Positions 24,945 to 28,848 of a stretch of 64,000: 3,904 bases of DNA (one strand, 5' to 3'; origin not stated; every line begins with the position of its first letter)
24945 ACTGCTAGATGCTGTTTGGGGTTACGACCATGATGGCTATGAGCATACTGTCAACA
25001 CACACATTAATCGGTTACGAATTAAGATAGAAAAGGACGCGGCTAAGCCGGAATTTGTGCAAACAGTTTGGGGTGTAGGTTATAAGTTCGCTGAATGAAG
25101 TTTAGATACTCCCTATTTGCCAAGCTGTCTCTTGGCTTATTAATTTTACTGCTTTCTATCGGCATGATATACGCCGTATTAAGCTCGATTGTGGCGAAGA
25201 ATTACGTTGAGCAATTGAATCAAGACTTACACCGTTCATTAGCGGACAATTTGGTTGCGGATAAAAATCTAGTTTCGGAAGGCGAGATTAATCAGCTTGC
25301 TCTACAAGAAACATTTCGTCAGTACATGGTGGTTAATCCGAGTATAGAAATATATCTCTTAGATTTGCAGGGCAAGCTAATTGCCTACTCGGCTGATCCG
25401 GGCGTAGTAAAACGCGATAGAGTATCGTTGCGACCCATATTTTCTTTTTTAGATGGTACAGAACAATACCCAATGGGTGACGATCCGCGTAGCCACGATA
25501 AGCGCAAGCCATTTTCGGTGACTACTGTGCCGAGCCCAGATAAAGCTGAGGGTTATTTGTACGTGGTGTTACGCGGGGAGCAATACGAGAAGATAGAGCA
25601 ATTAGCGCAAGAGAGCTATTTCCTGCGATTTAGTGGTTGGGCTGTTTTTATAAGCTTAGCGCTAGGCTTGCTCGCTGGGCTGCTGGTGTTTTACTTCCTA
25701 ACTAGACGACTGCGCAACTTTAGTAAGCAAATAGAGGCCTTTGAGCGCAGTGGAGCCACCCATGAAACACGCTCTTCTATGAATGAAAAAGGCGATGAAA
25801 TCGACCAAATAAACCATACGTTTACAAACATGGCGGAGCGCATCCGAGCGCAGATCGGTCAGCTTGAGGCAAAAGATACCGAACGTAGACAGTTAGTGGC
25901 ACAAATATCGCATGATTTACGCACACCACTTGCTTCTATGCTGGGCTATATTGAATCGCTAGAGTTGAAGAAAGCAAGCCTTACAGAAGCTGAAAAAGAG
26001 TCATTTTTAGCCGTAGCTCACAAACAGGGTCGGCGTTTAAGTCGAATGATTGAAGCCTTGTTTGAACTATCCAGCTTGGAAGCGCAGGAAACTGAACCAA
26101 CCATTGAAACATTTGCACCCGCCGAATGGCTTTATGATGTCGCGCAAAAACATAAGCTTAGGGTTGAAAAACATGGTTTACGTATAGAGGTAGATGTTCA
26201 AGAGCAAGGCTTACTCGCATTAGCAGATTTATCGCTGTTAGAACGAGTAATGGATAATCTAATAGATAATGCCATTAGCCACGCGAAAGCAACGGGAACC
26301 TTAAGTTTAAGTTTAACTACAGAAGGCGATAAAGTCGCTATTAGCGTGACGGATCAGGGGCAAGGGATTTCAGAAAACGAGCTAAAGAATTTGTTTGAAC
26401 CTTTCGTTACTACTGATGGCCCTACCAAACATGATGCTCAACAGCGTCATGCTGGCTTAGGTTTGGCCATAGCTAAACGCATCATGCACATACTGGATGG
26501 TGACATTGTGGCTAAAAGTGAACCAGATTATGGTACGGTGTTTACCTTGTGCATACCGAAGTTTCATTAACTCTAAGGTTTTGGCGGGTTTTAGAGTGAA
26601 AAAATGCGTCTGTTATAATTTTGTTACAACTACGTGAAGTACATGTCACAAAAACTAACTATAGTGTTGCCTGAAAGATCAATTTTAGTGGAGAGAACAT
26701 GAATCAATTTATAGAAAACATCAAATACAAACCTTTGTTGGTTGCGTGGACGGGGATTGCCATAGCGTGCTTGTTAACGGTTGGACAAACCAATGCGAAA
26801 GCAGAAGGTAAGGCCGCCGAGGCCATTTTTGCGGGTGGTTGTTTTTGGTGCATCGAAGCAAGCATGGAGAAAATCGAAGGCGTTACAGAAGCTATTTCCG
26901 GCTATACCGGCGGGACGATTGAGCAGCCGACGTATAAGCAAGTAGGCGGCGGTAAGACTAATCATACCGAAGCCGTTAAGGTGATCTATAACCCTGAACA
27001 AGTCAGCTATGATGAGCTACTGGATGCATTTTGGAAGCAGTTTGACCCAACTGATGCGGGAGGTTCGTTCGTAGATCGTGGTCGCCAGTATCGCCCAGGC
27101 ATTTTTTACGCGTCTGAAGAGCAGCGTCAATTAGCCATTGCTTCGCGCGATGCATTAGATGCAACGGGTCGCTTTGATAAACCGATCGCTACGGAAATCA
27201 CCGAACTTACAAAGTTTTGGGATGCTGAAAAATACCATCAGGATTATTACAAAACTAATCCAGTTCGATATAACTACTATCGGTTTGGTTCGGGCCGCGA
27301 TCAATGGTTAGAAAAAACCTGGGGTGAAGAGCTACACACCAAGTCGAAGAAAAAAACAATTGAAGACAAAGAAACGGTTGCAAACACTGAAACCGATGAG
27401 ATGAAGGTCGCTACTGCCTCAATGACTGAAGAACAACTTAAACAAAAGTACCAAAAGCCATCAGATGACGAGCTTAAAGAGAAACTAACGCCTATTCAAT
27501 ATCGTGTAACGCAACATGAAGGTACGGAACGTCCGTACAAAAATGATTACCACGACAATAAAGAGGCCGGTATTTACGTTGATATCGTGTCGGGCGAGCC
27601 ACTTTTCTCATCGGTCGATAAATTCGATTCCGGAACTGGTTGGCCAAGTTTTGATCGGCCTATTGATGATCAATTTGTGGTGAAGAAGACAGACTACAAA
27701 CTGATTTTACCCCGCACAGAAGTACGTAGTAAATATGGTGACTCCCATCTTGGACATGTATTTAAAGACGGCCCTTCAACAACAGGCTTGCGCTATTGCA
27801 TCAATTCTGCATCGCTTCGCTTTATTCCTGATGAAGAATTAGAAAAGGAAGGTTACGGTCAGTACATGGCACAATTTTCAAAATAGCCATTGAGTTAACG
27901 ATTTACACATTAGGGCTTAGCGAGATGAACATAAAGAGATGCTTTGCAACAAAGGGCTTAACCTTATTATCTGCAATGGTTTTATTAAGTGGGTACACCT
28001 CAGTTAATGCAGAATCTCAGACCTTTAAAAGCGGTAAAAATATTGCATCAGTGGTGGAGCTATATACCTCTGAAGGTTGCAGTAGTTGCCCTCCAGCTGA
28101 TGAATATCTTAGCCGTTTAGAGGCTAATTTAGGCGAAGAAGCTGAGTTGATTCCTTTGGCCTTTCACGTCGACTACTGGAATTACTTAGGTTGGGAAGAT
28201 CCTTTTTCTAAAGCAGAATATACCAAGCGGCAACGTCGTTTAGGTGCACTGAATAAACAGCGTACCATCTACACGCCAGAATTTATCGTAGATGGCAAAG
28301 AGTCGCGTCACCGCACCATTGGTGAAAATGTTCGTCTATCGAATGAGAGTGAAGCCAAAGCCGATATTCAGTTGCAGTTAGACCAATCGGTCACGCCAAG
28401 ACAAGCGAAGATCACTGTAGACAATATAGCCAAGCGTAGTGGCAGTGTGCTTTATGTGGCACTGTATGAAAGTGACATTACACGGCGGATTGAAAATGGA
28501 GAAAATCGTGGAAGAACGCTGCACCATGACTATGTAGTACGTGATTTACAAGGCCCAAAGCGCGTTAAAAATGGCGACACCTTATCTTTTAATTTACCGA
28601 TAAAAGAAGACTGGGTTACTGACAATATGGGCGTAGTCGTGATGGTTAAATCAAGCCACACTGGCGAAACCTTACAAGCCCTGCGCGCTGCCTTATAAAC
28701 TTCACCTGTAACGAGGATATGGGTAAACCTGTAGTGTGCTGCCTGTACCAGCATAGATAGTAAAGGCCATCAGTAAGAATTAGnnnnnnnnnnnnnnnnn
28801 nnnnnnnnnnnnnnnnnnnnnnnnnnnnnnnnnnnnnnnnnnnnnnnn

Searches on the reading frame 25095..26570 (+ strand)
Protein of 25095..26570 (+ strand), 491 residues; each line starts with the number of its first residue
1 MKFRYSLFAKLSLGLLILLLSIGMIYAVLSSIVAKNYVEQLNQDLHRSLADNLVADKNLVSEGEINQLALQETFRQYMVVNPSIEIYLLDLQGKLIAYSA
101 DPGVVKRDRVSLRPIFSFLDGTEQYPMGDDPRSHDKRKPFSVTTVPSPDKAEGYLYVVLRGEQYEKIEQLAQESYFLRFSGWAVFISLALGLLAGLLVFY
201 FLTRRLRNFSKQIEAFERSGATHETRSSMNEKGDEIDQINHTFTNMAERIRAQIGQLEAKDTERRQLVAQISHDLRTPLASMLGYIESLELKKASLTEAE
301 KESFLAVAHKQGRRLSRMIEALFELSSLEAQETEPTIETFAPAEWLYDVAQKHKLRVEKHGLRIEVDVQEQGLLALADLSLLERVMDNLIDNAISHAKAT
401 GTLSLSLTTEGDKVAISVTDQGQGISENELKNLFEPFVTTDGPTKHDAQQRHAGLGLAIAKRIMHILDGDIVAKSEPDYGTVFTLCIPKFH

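Call 6: search_protein_families(library=pfam, proteins=[window:25095-26570:+], max_evalue=0.001)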
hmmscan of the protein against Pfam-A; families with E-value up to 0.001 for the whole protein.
window:25095-26570:+ (491 aa): 5 families
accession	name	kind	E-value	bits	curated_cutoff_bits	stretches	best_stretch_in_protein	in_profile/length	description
PF02518.31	HATPase_c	-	1.1e-24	87.4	26.4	1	378-489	2-109/111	Histidine kinase-, DNA gyrase B-, and HSP90-like ATPase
PF00512.31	HisKA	-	1.9e-15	57.1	26.9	1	264-330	2-65/66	His Kinase A (phospho-acceptor) domain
PF13581.12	HATPase_c_2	-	2.7e-06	27.8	27.4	1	389-466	39-111/127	Histidine kinase-like ATPase domain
PF13589.12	HATPase_c_3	-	1.9e-05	25.1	25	1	383-460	4-80/137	Histidine kinase-, DNA gyrase B-, and HSP90-like ATPase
PF00672.30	HAMP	-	0.00052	20.7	25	0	202-252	6-53/53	HAMP domain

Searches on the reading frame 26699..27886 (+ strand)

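Call 6: search_protein_families(library=pfam, proteins=[window:26699-27886:+], max_evalue=0.001)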
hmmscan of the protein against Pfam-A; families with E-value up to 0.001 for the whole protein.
window:26699-27886:+ (395 aa): 2 families
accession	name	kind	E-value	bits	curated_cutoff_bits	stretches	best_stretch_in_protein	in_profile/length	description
PF01625.27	PMSR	-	2.1e-59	200.6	23.7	1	41-192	1-152/153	Peptide methionine sulfoxide reductase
PF01641.26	SelR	-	5.6e-47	158.9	24.9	1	263-377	1-116/116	SelR domain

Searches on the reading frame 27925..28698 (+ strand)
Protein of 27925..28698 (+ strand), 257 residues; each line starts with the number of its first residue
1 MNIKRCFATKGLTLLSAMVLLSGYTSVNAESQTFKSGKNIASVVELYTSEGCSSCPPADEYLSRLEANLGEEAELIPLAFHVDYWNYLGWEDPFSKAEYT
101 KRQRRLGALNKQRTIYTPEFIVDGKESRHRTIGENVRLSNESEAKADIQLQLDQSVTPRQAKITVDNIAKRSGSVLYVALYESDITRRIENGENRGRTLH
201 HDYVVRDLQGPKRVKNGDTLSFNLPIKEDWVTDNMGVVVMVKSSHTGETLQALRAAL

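Call 6: search_protein_families(library=pfam, proteins=[window:27925-28698:+], max_evalue=0.001)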
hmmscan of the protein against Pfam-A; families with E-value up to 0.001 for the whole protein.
window:27925-28698:+ (257 aa): 2 families
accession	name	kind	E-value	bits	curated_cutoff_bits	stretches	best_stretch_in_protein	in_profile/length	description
PF06764.17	DUF1223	-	1.9e-55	188.5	30.7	1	43-241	1-201/202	Protein of unknown function (DUF1223)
PF11551.14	Omp28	-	3e-08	34.1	34.9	1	118-253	14-163/171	Outer membrane protein Omp28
